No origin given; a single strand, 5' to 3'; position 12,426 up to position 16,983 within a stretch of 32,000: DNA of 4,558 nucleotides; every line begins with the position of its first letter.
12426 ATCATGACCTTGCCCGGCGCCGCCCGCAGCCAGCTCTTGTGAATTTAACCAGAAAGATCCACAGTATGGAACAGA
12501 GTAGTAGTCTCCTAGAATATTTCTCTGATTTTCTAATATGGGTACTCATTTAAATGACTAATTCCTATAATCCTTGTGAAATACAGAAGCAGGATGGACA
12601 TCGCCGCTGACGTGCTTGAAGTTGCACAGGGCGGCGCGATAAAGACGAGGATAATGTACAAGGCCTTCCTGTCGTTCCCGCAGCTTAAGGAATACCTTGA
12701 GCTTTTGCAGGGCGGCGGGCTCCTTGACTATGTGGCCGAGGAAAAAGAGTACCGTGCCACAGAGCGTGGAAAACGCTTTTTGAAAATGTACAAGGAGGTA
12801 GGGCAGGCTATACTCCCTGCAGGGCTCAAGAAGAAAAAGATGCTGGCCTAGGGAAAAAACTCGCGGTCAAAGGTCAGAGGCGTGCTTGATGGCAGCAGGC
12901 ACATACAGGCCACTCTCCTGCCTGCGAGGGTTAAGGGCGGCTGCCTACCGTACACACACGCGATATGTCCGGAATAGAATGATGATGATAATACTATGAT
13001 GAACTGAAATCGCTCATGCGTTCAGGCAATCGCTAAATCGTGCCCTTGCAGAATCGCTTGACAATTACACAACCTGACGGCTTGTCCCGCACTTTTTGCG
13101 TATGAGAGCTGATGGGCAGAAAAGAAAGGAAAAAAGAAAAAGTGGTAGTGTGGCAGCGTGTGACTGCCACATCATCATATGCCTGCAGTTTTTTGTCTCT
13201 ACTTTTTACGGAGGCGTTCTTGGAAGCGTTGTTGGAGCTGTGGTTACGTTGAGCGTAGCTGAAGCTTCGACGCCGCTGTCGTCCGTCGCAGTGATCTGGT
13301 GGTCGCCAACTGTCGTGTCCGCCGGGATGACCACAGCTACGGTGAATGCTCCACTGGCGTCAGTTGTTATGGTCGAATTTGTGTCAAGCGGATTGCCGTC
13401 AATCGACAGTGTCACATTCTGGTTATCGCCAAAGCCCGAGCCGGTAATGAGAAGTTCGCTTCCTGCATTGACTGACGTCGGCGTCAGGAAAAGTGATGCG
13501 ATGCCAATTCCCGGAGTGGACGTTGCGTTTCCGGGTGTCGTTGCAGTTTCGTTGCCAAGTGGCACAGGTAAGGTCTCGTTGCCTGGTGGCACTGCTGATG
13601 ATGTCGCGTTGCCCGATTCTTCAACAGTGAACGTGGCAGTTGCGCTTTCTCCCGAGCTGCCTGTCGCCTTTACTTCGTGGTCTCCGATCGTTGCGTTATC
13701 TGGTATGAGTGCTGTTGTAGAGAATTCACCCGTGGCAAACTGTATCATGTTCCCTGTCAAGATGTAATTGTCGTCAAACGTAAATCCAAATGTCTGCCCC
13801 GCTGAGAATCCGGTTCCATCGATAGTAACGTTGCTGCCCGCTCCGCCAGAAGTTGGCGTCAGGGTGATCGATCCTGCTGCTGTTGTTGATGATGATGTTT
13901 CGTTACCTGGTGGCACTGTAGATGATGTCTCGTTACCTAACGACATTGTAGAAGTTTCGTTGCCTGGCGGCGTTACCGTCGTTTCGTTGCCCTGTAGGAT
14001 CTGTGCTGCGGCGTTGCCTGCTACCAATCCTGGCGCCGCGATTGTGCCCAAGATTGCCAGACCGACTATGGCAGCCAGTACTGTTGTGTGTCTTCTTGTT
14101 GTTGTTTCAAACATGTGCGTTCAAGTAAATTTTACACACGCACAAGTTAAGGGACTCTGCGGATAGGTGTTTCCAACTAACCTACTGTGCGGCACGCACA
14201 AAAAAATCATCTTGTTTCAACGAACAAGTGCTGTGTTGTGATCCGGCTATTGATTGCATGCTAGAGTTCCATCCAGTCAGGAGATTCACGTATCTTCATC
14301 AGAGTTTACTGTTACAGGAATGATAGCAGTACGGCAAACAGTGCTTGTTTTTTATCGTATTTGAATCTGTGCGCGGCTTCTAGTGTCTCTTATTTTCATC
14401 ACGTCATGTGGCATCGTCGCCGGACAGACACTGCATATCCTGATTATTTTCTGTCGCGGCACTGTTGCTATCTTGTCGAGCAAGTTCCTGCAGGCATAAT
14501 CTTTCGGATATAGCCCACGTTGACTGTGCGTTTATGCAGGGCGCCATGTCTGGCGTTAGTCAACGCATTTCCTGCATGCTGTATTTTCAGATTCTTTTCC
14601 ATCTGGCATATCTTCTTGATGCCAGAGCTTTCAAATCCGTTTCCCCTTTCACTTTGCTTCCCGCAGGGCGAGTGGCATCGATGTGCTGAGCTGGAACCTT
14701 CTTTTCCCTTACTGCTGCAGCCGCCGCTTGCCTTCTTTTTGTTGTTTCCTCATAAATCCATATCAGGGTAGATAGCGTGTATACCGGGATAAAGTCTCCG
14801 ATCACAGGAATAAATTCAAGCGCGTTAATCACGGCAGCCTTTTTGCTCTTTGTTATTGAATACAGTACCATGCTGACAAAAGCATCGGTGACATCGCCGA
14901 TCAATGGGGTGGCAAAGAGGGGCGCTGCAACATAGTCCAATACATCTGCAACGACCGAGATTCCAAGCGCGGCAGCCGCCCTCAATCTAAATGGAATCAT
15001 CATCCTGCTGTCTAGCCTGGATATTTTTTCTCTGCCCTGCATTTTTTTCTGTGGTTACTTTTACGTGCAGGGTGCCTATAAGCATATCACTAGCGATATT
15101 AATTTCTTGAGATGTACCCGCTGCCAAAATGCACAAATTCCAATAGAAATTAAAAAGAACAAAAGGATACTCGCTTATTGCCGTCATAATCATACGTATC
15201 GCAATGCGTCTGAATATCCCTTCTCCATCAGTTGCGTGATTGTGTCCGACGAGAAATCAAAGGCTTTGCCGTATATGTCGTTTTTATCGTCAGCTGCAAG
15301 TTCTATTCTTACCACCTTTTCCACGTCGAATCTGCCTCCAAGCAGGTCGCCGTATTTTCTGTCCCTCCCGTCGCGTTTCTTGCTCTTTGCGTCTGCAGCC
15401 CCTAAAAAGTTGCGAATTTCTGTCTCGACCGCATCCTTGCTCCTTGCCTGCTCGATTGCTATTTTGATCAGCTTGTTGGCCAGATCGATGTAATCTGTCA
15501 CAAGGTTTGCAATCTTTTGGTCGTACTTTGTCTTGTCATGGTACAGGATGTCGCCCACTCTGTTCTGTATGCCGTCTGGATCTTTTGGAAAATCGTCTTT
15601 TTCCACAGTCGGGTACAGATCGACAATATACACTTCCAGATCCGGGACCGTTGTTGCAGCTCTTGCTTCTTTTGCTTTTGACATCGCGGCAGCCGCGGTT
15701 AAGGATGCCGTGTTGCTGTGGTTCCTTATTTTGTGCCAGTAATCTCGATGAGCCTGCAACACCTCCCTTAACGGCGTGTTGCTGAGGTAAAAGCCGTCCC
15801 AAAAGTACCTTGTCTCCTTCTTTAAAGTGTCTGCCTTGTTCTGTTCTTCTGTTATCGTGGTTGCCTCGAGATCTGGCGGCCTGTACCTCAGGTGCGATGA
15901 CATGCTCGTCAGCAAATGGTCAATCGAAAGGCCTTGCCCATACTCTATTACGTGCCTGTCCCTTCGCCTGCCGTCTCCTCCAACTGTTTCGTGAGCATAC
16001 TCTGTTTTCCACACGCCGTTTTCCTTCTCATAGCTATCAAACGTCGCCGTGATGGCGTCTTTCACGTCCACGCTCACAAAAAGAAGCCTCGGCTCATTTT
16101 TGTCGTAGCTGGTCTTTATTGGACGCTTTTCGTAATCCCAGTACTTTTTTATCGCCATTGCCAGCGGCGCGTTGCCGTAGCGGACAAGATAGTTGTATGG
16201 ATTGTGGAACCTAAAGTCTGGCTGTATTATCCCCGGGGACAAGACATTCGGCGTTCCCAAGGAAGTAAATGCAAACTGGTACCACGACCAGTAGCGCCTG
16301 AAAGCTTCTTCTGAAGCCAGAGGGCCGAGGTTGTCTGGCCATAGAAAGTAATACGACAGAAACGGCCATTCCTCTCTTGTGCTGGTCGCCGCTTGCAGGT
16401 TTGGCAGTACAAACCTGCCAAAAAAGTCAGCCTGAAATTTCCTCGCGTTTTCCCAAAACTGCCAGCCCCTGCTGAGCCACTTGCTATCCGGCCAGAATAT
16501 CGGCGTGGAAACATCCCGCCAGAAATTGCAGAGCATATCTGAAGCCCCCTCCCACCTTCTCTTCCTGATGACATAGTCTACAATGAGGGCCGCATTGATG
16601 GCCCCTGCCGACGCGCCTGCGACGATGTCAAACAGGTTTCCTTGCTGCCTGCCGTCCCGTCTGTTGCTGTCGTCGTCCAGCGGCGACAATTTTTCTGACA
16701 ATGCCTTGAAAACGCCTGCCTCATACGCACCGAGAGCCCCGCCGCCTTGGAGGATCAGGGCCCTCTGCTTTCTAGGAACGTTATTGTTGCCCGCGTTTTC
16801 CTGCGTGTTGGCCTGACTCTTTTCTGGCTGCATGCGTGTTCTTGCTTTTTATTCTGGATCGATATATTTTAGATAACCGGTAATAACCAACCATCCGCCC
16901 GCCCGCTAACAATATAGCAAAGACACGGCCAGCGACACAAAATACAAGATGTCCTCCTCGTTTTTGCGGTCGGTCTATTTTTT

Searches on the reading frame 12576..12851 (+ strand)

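Call 90: search_protein_families(library=pfam, proteins=[window:12576-12851:+], max_evalue=0.01)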
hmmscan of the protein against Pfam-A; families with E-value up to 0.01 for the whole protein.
window:12576-12851:+ (91 aa): 1 family
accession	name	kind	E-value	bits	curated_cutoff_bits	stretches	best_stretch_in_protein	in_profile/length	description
PF14947.12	HTH_45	-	4e-19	68.8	25.5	1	3-76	1-73/77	Winged helix-turn-helix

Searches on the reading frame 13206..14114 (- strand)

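Call 10: search_protein_families(library=pfam, proteins=[window:13206-14114:-], max_evalue=0.01)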
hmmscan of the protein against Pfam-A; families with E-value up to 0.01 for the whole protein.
window:13206-14114:- (302 aa): 4 families
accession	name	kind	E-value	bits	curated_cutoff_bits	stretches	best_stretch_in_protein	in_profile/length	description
PF01833.30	TIG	-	4.4e-05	23.8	20.9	1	211-283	7-73/84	IPT/TIG domain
PF01835.25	MG2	-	0.00048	20.9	32.8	0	245-288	49-94/96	MG2 domain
PF10633.15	NPCBM_assoc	-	0.0079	16.8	24.4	0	247-277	44-74/78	NPCBM-associated, NEW3 domain of alpha-galactosidase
PF19466.4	DUF6003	-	0.0099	16.1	35.4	0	171-191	58-78/140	Family of unknown function (DUF6003)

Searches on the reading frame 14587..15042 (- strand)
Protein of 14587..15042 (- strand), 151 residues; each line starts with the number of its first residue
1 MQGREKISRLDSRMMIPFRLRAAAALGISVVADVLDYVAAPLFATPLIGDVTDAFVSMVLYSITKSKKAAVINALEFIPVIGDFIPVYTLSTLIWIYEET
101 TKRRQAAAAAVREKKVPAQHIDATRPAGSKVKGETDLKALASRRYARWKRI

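Call 90: search_protein_families(library=pfam, proteins=[window:14587-15042:-], max_evalue=0.01)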
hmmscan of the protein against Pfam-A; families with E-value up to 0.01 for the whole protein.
window:14587-15042:- (151 aa): 2 families
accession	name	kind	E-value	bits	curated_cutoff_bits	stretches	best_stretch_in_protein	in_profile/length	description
PF18910.5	DUF5665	-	0.00016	22.1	27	0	71-85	34-48/56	Domain of unknown function (DUF5665)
PF13430.11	DUF4112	-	0.0031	18.1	23.3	0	75-100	31-56/105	Domain of unknown function (DUF4112)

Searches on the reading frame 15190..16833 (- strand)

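Call 10: search_protein_families(library=pfam, proteins=[window:15190-16833:-], max_evalue=0.01)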
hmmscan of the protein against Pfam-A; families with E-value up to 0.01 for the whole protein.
window:15190-16833:- (547 aa): 1 family
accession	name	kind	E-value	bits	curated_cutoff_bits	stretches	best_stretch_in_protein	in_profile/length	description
PF01734.28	Patatin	-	2.2e-17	64.3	27.7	1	26-358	1-190/191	Patatin-like phospholipase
